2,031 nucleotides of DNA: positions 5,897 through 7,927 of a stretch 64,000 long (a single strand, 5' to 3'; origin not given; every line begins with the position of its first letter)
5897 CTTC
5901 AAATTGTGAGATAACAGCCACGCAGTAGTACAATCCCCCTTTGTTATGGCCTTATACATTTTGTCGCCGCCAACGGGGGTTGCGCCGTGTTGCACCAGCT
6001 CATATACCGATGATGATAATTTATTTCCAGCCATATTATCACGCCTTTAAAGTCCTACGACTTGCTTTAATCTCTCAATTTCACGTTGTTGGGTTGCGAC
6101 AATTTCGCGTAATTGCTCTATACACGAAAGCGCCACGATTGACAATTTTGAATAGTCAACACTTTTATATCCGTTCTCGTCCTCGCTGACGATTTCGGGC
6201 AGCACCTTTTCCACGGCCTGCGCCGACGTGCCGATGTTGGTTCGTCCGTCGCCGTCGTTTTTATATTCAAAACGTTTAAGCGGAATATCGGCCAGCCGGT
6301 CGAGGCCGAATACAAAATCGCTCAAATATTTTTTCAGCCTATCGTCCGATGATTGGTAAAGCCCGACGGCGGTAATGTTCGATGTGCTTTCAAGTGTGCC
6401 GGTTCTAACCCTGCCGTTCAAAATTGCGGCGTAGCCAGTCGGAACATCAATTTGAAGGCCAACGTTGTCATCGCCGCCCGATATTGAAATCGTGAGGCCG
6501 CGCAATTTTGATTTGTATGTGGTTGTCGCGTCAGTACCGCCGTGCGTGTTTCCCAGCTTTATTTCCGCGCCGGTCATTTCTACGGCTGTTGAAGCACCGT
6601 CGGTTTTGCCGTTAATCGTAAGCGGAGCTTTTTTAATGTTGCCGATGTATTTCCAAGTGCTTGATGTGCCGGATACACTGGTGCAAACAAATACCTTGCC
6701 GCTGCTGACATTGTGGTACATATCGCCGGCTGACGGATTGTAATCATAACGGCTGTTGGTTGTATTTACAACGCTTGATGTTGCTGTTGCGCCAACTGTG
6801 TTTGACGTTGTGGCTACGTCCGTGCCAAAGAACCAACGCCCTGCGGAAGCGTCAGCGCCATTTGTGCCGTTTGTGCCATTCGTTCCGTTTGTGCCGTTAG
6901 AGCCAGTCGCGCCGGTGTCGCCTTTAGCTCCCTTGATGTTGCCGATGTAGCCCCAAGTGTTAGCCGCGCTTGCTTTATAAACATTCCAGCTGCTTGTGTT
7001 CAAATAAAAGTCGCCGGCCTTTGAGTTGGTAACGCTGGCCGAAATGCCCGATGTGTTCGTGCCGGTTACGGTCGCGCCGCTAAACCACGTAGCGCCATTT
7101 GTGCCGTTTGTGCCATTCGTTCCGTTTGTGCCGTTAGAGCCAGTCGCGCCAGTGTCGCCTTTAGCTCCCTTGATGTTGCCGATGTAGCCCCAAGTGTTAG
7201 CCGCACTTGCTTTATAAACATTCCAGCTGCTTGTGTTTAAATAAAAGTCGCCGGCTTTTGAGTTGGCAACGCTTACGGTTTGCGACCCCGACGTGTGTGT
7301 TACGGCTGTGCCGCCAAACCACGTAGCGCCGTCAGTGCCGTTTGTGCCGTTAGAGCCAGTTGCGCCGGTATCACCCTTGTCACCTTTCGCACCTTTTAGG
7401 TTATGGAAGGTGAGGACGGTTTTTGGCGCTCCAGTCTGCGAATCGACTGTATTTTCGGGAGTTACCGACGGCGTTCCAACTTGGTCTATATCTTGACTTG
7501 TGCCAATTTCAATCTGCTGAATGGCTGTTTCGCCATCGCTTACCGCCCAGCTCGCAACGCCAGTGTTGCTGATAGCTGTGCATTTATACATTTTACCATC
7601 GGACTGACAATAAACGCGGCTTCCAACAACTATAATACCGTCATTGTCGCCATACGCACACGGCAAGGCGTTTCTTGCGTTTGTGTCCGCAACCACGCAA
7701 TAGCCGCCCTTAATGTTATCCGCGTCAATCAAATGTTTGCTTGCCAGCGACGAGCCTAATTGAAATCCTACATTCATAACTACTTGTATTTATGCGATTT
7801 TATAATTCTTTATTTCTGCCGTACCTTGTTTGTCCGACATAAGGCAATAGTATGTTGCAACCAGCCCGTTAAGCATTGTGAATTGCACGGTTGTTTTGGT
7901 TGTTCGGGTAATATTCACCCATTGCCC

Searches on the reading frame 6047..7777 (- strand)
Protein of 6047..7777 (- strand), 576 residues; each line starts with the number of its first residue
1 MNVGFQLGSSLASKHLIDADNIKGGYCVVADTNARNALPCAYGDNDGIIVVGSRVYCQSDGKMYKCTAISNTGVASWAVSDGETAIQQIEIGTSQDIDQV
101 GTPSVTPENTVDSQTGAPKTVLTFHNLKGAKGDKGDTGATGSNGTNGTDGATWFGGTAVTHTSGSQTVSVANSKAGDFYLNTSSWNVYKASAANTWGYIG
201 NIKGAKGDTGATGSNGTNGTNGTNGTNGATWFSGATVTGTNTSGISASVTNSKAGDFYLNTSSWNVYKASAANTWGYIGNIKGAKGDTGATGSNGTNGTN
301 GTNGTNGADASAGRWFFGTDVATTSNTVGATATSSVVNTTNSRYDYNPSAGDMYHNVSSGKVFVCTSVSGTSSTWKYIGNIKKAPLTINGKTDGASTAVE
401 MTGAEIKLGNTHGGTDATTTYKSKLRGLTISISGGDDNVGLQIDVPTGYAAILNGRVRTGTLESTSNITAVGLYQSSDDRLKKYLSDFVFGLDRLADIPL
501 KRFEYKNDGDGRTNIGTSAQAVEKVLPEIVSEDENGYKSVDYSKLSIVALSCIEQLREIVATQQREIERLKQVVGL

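Call 24: search_protein_families(library=phrogs, proteins=[window:6047-7777:-], max_evalue=0.0001)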
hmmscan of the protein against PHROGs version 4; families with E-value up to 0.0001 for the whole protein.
window:6047-7777:- (576 aa): 23 families
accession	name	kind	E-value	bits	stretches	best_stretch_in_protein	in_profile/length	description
phrog_1980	-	tail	5.3e-14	53.4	1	234-573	121-436/449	tail fiber protein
phrog_6320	-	tail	1.2e-11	45.1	1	128-379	181-413/745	tail fiber protein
phrog_819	-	tail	4.6e-11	42.6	1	128-407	567-833/1024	tail protein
phrog_26303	-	unknown function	1.3e-10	43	0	270-334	25-88/114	-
phrog_3904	-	tail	4.9e-10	39.3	2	196-403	578-786/1086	tail fiber protein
phrog_6121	-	head and packaging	1.4e-08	35.7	1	460-545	305-387/392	virion structural protein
phrog_26246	-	tail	3.3e-08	34.1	0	281-314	105-144/329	tail protein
phrog_35286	-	unknown function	9.4e-08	31.9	1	126-313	155-314/750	-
phrog_1125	-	tail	1.1e-07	32.5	0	127-159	176-211/412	tail fiber protein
phrog_5073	-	tail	1.4e-07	31.9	1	128-347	272-419/519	tail fiber protein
phrog_1806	-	tail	2e-07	31.6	1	125-253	129-255/276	collagen like minor tail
phrog_15437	-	tail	4.2e-07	30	1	124-202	437-507/656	tail fiber protein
phrog_25848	-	tail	1.1e-06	28.2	1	458-572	485-596/598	tail fiber protein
phrog_32779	-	unknown function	1.4e-06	28.2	1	203-331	365-486/555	-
phrog_21621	-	unknown function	1.9e-06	29.1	0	127-173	41-87/103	-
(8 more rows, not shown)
